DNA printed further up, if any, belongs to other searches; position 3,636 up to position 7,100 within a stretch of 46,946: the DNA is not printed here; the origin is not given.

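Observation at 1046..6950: Translationally coupled three-gene module: PEGA-repeat membrane protein + small TM protein + orphan TraD/VirD4-like ATPase-nuclease fusion (best candidate for an undescribed system)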

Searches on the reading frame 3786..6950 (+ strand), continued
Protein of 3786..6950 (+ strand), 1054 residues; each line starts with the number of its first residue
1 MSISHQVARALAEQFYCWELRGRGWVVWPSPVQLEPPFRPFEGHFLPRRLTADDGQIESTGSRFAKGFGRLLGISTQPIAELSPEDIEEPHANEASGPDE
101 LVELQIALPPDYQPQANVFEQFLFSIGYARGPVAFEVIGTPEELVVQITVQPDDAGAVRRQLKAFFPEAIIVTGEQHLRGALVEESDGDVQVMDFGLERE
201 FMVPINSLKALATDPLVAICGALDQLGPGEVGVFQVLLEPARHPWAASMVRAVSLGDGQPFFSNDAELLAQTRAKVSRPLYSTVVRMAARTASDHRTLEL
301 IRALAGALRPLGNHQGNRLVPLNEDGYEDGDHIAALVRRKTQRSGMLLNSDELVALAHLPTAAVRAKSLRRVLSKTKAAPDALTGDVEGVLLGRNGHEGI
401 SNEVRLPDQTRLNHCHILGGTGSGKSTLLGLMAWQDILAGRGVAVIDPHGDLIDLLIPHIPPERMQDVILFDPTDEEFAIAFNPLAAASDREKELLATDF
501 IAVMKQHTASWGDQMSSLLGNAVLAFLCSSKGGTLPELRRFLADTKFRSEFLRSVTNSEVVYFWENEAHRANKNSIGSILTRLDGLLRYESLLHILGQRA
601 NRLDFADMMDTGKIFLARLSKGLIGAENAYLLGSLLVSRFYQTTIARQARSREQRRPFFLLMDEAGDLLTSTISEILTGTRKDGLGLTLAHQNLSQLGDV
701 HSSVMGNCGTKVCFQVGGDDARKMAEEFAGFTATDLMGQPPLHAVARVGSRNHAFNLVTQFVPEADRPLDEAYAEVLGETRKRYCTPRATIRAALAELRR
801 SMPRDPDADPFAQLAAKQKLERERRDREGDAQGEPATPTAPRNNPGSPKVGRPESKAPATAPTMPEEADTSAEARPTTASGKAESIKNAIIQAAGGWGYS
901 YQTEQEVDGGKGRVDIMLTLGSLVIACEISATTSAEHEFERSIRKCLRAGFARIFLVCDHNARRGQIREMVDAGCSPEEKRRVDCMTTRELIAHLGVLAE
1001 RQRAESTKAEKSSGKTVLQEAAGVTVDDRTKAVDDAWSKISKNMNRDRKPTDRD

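Call 97: search_protein_families(library=pfam, alignment_id=A5, max_evalue=0.00001)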
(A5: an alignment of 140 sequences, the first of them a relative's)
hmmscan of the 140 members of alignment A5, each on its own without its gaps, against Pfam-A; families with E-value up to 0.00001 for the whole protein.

A. member 1, L025:5962-6672:- (236 aa): 1 family
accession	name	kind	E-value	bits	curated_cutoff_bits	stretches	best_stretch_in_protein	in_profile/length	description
PF07589.16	PEP-CTERM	-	8e-06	26.2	20.7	0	199-221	2-24/24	PEP-CTERM motif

B. families by the number of members that match (of 140 scanned): 124 families (the first 25 are shown)
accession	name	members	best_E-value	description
PF00589.27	Phage_integrase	5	5.1e-35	Phage integrase family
PF00239.26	Resolvase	3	2.3e-43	Resolvase, N terminal domain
PF13495.12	Phage_int_SAM_4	3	4.4e-08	Phage integrase, N-terminal SAM-like domain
PF18818.7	MPTase-PolyVal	2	2.6e-49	Zincin-like metallopeptidase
PF04002.20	RadC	2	2e-44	RadC-like JAB domain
PF00899.27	ThiF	2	8.2e-34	ThiF family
PF13683.12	rve_3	2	7.2e-32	Integrase core domain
PF01223.29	Endonuclease_NS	2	2.2e-31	DNA/RNA non-specific endonuclease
PF00753.33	Lactamase_B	2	9.6e-21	Metallo-beta-lactamase superfamily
PF07508.19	Recombinase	2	1.3e-18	Recombinase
PF13649.12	Methyltransf_25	2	1e-14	Methyltransferase domain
PF08241.18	Methyltransf_11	2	6.9e-14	Methyltransferase domain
PF13489.12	Methyltransf_23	2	1.8e-13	Methyltransferase domain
PF13847.12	Methyltransf_31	2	7.2e-13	Methyltransferase domain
PF13276.12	HTH_21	2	1.8e-08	HTH-like domain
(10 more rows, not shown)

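Call 99: search_protein_families(library=phrogs, proteins=[window:3786-6950:+, L050:6878-9268:+, L011:674-4153:-, L024:5410-5697:+, L013:2609-2938:+, L029:1731-2039:+, L006:13100-13336:-], max_evalue=0.001)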
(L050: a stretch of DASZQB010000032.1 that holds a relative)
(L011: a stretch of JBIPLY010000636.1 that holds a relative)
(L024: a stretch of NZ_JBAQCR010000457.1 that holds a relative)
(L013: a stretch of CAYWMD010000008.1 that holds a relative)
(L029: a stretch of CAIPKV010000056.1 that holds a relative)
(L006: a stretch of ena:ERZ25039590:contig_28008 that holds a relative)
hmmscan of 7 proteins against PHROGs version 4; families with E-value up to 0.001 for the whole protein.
window:3786-6950:+ (1054 aa): 3 families
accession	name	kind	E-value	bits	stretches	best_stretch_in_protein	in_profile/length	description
phrog_5156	-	unknown function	1.5e-61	209.5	1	269-800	265-809/824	-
phrog_7035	-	unknown function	1.4e-10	41.2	2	408-455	207-256/969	-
phrog_2666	-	head and packaging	2.2e-08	34.2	0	654-743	419-506/555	terminase large subunit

L050:6878-9268:+ (796 aa): 0 families

L011:674-4153:- (1159 aa): 0 families

L024:5410-5697:+ (95 aa): 0 families

L013:2609-2938:+ (109 aa): 0 families

L029:1731-2039:+ (102 aa): 0 families

L006:13100-13336:- (78 aa): 0 families

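Call 101: search_dna_similar(query=window:3786-6950:+, collection=phages, mode=protein, max_rows=15)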
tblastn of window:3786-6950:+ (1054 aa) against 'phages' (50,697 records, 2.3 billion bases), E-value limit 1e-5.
Records with a match: 17; places in all: 17; records where one place covers at least 80% of the query: 0.
Best place of each record, by identity: <60% 17.
By first word of the organism name: Bacillus 12; Deep-sea 2; Geobacillus 2; Brevibacillus 1.
By host as written in the record: Bacillus subtilis 6; - 5; Bacillus thuringiensis 2; Geobacillus stearothermophilus 2184 2; Bacillus megaterium str. ATCC 43725 2.
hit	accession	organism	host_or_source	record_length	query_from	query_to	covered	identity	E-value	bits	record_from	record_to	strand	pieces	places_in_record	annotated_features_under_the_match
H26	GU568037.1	Deep-sea thermophilic phage D6E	-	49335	127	745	59%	22.2%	4e-9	67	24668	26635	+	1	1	lipid A export ATP-binding/permease protein MsbA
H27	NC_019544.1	Deep-sea thermophilic phage D6E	-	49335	127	745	59%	22.2%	4e-9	67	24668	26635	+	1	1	type IV secretory system conjugative DNA transfer family protein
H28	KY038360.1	Brevibacillus phage MRSA107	sputum specimen in the respiratory ...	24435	265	754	46%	24.9%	8e-11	73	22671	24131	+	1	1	record has no annotation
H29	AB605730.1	Bacillus phage SP-10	-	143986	267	749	46%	24.3%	1e-9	69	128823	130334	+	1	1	hypothetical protein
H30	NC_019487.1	Bacillus phage SP-10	-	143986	267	749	46%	24.3%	1e-9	69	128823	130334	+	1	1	hypothetical protein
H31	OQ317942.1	Bacillus phage 0105phi7-2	Bacillus thuringiensis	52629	264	774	48%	20.6%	1e-6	59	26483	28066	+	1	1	DNA helicase or translocase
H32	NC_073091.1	Bacillus phage 0105phi7-2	Bacillus thuringiensis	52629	264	774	48%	20.6%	1e-6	59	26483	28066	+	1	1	DNA helicase or translocase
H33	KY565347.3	Geobacillus phage TP-84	Geobacillus stearothermophilus 2184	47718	265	750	46%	20.9%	5e-6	57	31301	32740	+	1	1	hypothetical protein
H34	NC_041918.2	Geobacillus phage TP-84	Geobacillus stearothermophilus 2184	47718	265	750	46%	20.9%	5e-6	57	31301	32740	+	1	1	hypothetical protein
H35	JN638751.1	Bacillus phage G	Bacillus megaterium str. ATCC 43725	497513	437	748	30%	25.4%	3e-21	107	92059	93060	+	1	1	156: gp156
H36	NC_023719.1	Bacillus phage G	Bacillus megaterium str. ATCC 43725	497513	437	748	30%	25.4%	3e-21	107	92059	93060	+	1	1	156: gp156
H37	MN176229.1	Bacillus phage 055SW001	Bacillus subtilis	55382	519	750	22%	21.9%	6e-7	60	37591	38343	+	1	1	50: ATPase-like protein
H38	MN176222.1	Bacillus phage 022DV001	Bacillus subtilis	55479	519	750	22%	21.9%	6e-7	60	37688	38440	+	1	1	50: ATPase-like protein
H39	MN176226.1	Bacillus phage 035JT001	Bacillus subtilis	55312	519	750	22%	21.9%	9e-7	59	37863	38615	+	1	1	50: ATPase-like protein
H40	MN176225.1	Bacillus phage 031MP004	Bacillus subtilis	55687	519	750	22%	21.5%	1e-6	59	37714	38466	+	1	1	51: ATPase-like protein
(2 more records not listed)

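Call 102: fold_search(model_id=the predicted structure, library=viral)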
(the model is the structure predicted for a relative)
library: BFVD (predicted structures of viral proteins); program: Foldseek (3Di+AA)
matches with E <= 10: 580; with E <= 0.001: 23
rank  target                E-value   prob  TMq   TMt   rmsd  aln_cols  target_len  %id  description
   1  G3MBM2                9.6e-44  1.00  0.37  0.47  18.8       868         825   18  Gp156 [Bacillus phage G]
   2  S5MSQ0                8.6e-39  1.00  0.51  0.57  10.7       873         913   16  Lipid A export ATP-binding/permease protein Msb [Bacillus phage JL]
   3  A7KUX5                8.1e-31  1.00  0.32  0.41  31.0       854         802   18  (no name in the UniProt tables at hand)
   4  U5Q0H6                3.9e-19  1.00  0.23  0.42  19.1       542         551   15  Uncharacterized protein [Bacillus phage Slash]
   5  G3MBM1                9.3e-14  1.00  0.22  0.35  12.2       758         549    9  Gp155 [Bacillus phage G]
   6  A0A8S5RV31            1.1e-13  1.00  0.32  0.43  17.2       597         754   13  Conjugal transfer protein [Siphoviridae sp. ctHip2]
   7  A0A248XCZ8            1.3e-12  1.00  0.28  0.55  11.6       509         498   16  Helicase HerA-like C-terminal domain-containing protein [Klebsiella phage YMC16/01/N133_KPN_BP]
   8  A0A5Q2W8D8            7.1e-08  1.00  0.23  0.51   9.2       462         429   13  (no name in the UniProt tables at hand)
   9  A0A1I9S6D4            1.6e-07  1.00  0.18  0.52  10.5       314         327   10  (no name in the UniProt tables at hand)
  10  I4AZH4                1.9e-06  1.00  0.15  0.18  23.1       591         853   13  (no name in the UniProt tables at hand)
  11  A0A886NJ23            7.5e-06  1.00  0.14  0.33  20.0       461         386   12  (no name in the UniProt tables at hand)
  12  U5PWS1                1.3e-05  1.00  0.17  0.67   8.3       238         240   14  Uncharacterized protein [Bacillus phage Slash]
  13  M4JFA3                1.5e-05  1.00  0.17  0.65   6.7       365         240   13  Putative ATPase [Haloarcula hispanica virus PH1]
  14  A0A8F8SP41            1.6e-05  1.00  0.13  0.33  23.0       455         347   10  (no name in the UniProt tables at hand)
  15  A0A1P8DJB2            1.7e-05  1.00  0.17  0.38  13.3       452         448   12  (no name in the UniProt tables at hand)
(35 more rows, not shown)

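Call 103: get_annotated_region(hit=H27, flank=6000)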
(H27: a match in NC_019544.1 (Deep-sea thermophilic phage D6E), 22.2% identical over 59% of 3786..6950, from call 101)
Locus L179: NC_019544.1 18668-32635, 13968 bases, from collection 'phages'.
description: Deep-sea thermophilic phage D6E, complete genome.
organism: Deep-sea thermophilic phage D6E (NCBI taxid 749413)
taxonomy: Viruses; Duplodnaviria; Heunggongvirae; Uroviricota; Caudoviricetes
host: -; source: -; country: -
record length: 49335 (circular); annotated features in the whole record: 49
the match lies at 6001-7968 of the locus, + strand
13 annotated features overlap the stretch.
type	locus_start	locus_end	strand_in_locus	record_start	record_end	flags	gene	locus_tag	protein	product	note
CDS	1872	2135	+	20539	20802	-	-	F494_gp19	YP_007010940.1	holin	D6E-ORF19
CDS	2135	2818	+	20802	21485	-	-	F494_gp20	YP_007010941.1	endolysin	D6E-ORF20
CDS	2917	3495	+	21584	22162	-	-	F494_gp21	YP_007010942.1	DUF4352 domain-containing protein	D6E-ORF21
CDS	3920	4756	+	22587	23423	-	-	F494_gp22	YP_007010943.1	partition protein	D6E-ORF22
CDS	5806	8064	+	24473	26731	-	-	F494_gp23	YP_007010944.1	type IV secretory system conjugative DNA transfer family protein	D6E-ORF23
CDS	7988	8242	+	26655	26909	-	-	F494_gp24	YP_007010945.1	hypothetical protein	D6E-ORF24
CDS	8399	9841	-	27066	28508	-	-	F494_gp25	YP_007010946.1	integrase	D6E-ORF25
CDS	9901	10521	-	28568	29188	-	-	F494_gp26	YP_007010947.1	UmuD-like protein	D6E-ORF26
CDS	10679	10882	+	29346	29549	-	-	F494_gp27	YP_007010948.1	helix-turn-helix domain-containing protein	D6E-ORF27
CDS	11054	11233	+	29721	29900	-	-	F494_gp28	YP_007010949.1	hypothetical protein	D6E-ORF28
CDS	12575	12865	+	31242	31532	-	-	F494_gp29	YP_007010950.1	hypothetical protein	D6E-ORF29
CDS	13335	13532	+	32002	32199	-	-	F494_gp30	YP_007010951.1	hypothetical protein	D6E-ORF30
CDS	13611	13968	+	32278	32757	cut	-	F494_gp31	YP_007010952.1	Mu Gam-like end protection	D6E-ORF31; Siphovirus Gp157-like protein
